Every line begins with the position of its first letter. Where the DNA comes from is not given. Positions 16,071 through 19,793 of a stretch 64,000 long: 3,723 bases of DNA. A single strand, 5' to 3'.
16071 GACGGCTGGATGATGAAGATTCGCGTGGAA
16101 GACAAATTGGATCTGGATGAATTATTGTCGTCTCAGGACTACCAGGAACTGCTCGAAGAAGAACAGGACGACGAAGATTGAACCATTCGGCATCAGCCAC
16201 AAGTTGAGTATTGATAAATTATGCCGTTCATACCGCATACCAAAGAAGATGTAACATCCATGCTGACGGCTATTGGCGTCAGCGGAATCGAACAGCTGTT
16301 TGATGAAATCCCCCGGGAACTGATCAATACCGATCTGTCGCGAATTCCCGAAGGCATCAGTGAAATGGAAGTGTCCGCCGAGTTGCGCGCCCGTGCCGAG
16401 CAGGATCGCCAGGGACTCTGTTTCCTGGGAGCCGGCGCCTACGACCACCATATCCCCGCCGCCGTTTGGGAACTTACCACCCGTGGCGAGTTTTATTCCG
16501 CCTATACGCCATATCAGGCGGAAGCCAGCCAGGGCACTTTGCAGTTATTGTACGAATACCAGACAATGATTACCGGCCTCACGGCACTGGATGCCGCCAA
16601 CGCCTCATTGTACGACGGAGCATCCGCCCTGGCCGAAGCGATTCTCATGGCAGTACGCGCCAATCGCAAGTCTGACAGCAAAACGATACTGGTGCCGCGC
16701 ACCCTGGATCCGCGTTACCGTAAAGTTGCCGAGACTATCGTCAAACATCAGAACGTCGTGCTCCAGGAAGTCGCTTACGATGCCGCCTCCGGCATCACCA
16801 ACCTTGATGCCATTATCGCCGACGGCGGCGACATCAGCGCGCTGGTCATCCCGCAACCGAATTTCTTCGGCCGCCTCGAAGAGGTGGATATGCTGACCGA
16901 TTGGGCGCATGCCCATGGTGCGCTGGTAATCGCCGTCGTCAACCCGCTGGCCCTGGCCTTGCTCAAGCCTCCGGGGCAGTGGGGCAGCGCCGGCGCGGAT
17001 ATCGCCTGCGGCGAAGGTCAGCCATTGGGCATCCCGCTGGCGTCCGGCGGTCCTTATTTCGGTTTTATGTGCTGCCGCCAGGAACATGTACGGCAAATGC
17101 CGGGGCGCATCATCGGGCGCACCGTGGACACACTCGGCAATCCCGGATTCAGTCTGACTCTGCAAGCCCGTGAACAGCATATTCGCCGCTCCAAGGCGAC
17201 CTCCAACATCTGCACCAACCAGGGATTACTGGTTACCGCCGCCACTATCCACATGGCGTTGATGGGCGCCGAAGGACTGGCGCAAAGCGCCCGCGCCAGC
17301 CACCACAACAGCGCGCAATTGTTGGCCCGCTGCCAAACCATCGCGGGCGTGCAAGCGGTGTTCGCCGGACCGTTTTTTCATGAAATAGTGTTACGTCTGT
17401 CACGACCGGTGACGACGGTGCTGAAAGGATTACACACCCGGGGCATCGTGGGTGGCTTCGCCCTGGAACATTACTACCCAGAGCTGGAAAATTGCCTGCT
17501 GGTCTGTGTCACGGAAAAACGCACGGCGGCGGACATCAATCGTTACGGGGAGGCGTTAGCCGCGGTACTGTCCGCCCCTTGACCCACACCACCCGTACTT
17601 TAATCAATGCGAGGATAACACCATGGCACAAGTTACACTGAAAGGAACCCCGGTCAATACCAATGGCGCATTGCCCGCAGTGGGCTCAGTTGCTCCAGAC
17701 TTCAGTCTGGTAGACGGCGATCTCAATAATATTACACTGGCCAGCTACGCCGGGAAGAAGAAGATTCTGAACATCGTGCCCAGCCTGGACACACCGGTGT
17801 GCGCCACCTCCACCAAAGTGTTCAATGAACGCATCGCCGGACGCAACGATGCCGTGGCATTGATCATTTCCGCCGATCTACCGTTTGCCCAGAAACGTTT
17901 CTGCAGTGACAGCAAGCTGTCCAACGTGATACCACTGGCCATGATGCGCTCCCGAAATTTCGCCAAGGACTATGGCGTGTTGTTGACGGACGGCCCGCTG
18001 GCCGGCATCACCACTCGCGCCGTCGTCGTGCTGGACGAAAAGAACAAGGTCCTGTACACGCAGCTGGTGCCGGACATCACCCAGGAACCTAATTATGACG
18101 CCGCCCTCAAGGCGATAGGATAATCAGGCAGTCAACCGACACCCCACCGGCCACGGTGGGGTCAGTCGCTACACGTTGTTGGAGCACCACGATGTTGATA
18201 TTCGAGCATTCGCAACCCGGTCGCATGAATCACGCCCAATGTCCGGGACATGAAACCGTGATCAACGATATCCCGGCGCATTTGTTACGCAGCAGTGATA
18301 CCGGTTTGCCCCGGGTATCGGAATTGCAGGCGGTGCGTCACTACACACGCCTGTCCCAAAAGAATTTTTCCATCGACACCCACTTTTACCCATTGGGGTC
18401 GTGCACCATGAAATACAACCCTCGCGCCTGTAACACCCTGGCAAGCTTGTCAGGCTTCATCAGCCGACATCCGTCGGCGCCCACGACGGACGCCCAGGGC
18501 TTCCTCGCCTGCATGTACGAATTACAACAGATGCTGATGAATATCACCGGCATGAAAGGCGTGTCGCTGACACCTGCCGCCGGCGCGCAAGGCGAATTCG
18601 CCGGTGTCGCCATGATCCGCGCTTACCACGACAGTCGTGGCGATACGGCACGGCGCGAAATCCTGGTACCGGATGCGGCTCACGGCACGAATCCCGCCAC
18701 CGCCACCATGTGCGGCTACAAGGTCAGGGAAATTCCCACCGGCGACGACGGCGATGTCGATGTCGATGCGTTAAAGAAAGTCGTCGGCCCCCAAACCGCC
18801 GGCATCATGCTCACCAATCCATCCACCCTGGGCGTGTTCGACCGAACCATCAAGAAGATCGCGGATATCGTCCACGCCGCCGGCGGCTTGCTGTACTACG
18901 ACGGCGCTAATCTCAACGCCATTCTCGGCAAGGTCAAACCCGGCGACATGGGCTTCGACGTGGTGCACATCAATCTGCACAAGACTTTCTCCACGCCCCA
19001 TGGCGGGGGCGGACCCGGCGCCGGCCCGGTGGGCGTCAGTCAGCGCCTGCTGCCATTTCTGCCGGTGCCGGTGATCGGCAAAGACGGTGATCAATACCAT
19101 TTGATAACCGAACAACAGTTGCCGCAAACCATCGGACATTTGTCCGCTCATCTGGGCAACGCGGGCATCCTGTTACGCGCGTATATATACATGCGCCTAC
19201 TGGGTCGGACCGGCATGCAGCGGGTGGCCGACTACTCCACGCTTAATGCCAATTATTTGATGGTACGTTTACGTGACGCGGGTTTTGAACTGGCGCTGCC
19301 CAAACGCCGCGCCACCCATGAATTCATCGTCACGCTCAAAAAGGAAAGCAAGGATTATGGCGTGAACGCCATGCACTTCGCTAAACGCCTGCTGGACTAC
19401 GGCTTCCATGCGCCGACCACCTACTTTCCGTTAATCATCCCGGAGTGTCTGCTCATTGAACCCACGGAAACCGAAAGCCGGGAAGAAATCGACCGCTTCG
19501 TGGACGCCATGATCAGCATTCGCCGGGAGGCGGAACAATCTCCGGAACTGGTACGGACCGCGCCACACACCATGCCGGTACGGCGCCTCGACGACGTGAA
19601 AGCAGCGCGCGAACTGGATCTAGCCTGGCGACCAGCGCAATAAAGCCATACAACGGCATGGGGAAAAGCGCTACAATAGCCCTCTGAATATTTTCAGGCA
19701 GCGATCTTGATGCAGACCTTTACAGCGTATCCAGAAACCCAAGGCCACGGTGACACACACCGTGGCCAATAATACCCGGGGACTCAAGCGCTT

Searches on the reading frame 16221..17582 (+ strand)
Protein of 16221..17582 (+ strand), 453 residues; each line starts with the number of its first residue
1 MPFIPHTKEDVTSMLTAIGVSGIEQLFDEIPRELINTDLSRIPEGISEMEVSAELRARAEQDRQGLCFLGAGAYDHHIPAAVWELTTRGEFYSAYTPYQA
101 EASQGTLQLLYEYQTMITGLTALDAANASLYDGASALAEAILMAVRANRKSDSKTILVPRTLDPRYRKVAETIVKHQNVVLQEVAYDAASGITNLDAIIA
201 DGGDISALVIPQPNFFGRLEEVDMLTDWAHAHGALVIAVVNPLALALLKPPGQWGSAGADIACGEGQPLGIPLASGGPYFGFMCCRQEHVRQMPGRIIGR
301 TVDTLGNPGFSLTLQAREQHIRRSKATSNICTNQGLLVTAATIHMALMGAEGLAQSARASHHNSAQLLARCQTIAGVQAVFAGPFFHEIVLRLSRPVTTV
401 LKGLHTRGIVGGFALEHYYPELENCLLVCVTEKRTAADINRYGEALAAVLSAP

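Call 40: search_protein_families(library=ncbifam, proteins=[window:16221-17582:+], max_evalue=0.00001)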
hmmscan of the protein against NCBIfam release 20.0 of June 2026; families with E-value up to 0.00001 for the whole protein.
window:16221-17582:+ (453 aa): 3 families
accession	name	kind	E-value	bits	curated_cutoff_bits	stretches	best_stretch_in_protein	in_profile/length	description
NF001696.0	PRK00451.1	equivalog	2.9e-179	596.7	364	1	1-450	2-446/447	aminomethyl-transferring glycine dehydrogenase subunit GcvPA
TIGR00461.1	gcvP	equivalog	5.7e-70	236.1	859.2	1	8-397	7-382/939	aminomethyl-transferring glycine dehydrogenase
NF003346.0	PRK04366.1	equivalog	1e-16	60.7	441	1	79-450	89-452/487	aminomethyl-transferring glycine dehydrogenase subunit GcvPB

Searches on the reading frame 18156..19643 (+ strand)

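Call 40: search_protein_families(library=ncbifam, proteins=[window:18156-19643:+], max_evalue=0.00001)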
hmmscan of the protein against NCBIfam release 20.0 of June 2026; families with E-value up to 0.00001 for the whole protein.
window:18156-19643:+ (495 aa): 5 families
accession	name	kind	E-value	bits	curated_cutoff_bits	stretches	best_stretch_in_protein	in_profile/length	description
NF003346.0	PRK04366.1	equivalog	2.8e-218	725.5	441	1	11-491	8-487/487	aminomethyl-transferring glycine dehydrogenase subunit GcvPB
TIGR00461.1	gcvP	equivalog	1e-120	404.1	859.2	1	55-461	467-870/939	aminomethyl-transferring glycine dehydrogenase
NF001696.0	PRK00451.1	equivalog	2.5e-38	132.2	364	1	33-454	25-444/447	aminomethyl-transferring glycine dehydrogenase subunit GcvPA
TIGR03812.1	tyr_de_CO2_Arch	equivalog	4.5e-07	29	299.4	0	143-250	85-191/375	tyrosine decarboxylase MfnA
TIGR03403.1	nifS_epsilon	equivalog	7.4e-06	25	587.7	1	156-286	80-211/382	NifS family cysteine desulfurase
